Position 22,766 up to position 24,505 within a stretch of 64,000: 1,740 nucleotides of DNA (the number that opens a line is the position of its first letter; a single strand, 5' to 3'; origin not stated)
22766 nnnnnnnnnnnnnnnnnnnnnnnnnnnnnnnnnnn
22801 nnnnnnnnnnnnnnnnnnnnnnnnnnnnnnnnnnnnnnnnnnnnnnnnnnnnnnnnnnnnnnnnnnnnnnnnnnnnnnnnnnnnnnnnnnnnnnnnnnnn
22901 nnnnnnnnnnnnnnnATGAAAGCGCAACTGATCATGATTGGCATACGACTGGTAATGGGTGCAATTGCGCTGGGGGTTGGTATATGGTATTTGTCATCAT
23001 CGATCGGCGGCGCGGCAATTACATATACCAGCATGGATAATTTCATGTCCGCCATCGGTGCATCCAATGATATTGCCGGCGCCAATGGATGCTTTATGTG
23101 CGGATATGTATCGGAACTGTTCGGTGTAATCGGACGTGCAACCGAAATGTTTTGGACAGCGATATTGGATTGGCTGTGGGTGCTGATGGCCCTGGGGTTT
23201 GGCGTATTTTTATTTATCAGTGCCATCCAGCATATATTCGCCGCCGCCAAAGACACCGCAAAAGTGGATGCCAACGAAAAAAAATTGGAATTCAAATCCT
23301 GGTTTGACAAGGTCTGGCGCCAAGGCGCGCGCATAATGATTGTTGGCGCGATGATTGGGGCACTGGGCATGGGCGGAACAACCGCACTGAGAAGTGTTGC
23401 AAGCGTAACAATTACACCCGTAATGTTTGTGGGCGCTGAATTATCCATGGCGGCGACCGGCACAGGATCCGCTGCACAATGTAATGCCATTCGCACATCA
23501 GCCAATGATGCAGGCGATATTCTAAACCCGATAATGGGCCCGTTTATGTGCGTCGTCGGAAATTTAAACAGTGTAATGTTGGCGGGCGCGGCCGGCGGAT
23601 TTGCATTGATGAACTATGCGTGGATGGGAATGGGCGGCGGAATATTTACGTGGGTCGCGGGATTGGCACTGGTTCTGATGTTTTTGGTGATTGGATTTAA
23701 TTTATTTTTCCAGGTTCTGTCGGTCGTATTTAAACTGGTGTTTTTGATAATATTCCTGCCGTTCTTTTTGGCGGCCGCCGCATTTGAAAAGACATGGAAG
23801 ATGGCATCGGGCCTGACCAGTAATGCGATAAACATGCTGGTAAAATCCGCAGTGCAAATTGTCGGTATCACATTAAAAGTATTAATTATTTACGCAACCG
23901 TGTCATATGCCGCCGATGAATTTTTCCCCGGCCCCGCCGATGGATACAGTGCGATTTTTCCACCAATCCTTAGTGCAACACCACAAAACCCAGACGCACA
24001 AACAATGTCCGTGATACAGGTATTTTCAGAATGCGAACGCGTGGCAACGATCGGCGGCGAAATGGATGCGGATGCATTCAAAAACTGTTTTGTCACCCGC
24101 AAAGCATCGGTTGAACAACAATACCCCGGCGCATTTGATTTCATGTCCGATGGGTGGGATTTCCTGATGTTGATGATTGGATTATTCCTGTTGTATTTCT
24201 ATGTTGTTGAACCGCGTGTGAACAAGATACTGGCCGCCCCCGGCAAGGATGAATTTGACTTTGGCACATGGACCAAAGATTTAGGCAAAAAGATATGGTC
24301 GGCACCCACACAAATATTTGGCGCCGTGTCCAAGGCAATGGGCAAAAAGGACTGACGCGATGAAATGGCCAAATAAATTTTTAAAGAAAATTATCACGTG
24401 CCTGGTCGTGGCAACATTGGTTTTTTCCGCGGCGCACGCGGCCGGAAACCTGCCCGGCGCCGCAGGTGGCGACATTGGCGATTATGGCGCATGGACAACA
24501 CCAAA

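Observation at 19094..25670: Tight array of five paralogous polytopic membrane proteins (one divergent, four coupled); possible VirB6/TrbL-type expansion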

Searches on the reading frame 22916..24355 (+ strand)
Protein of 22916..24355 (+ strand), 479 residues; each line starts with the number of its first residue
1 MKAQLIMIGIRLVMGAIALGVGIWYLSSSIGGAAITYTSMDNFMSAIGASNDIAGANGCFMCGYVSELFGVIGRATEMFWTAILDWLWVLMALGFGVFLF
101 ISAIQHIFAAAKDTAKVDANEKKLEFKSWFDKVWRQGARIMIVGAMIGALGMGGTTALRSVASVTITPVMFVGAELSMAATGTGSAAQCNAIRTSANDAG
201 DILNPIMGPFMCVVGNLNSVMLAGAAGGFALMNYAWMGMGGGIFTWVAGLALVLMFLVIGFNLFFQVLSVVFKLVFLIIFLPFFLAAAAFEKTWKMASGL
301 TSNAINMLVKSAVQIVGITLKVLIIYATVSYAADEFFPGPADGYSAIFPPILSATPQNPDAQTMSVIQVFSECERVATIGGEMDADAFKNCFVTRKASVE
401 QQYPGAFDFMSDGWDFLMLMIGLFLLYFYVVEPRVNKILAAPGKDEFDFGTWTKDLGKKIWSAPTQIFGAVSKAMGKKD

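Call 3: search_protein_families(library=pfam, proteins=[window:22916-24355:+], max_evalue=1)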
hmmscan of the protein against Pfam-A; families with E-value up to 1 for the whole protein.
window:22916-24355:+ (479 aa): 1 family
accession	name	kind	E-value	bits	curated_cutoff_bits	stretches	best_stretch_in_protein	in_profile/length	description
PF02553.20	CbiN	-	0.8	10.2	25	0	90-136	7-52/67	Cobalt transport protein component CbiN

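Call 4: search_protein_families(library=ncbifam, proteins=[window:22916-24355:+], max_evalue=1)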
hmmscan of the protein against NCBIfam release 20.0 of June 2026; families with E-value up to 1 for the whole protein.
window:22916-24355:+ (479 aa): 0 families

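Call 9: find_homologous_proteins(query=window:22916-24355:+, max_evalue=0.001)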
Query window:22916-24355:+ (479 aa): 757 proteins with E <= 0.001 among 8000 candidates; the best 120 are listed.
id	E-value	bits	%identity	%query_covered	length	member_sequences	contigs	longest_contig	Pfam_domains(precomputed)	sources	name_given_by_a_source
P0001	0.0e+0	1053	100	100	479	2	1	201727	-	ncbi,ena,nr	ncbi:hypothetical protein HDR61_01400 [bacterium]|nr:hypothetical protein [bacterium]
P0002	7.8e-263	891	81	100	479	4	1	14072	-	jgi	-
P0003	1.5e-259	880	79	100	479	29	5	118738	-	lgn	-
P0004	7.7e-259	878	79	100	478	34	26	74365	-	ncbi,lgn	-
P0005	1.3e-258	877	80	100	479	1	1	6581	-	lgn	-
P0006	8.2e-256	868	78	100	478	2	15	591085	-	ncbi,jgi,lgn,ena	-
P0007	1.1e-255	867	78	100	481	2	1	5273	-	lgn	-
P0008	2.6e-255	866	78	100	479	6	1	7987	-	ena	-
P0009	1.2e-246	837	75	100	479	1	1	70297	-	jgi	-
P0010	2.9e-242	823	73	98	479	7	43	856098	-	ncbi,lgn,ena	-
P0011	5.7e-240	815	75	99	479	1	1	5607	-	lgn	-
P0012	9.6e-237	805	74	100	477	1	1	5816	-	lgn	-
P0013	9.8e-237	805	74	100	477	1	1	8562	-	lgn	-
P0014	1.1e-236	805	75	100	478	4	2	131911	-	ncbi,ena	-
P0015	4.7e-236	802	74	100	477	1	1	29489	-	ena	-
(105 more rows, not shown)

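Call 10: search_solved_structures(query=window:22916-24355:+, max_evalue=10)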
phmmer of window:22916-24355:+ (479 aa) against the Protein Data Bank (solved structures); distinct sequences matched with E-value up to 10: 0.

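Call 16: find_encoding_contigs(protein=window:22916-24355:+, flank=10000, max_places=3)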
Protein window:22916-24355:+ (479 aa): 1 contig read that carries it; 1 place shown.
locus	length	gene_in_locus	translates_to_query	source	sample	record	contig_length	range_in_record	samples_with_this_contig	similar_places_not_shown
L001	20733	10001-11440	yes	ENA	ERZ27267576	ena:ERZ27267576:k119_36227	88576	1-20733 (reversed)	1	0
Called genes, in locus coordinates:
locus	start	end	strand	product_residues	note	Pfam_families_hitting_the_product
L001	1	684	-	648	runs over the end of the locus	PF02130:YbeY, PF20154:LNT_N, PF00795:CN_hydrolase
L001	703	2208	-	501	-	PF00959:Phage_lysozyme (faint)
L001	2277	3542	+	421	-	PF05496:RuvB_N, PF06068:TIP49 (weak), PF01078:Mg_chelatase (faint), PF00158:Sigma54_activat (faint), PF00004:AAA, PF07728:AAA_5, PF16193:AAA_assoc_2, PF12002:MgsA_C, +2 more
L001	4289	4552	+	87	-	-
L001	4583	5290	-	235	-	PF00459:Inositol_P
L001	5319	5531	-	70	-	PF01197:Ribosomal_L31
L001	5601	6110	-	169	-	-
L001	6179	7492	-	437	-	-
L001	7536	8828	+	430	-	-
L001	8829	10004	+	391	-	-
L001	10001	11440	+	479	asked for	-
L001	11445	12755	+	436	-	-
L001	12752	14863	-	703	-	PF00580:UvrD-helicase, PF13245:AAA_19, PF13604:AAA_30 (faint), PF13361:UvrD_C, PF13538:UvrD_C_2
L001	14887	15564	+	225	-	PF00929:RNase_T, PF13482:RNase_H_2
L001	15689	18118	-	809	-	-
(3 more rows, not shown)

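Call 24: predict_structure(alignment_id=A1)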
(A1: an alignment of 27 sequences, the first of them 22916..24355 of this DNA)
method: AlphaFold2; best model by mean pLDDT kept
length: 479 residues; sequences in the alignment: 27
mean_pLDDT: 53.7   pTM: 0.47
mean pLDDT of the five models: 53.7, 53.0, 50.8, 45.3, 43.9
residues with pLDDT >= 90: 0; 70-90: 9; 50-70: 319; < 50: 151
segments of 3 or more residues with pLDDT < 50: 1-7, 9-61, 122-124, 179-197, 337-359, 380-382, 441-464, 466-469, 471-473, 475-479
pLDDT, mean of each block of 10 residues (from residue 1): 41 41 35 29 38 40 56 66 61 59 59 54 52 54 53 58 60 54 43 47 62 60 58 56 62 67 68 69 61 50 63 65 61 48 33 41 58 55 59 68 58 57 65 59 40 41 46 45
secondary structure, 60 per line:
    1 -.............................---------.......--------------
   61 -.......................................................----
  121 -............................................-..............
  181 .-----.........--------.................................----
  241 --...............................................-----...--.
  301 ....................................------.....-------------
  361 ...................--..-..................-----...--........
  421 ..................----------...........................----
elements in order: H2-30 H40-46 H62-116 H122-165 H167-181 H187-195 H204-236 H243-289 H300-336 H343-347 H361-377 H385-402 H413-438 H449-475
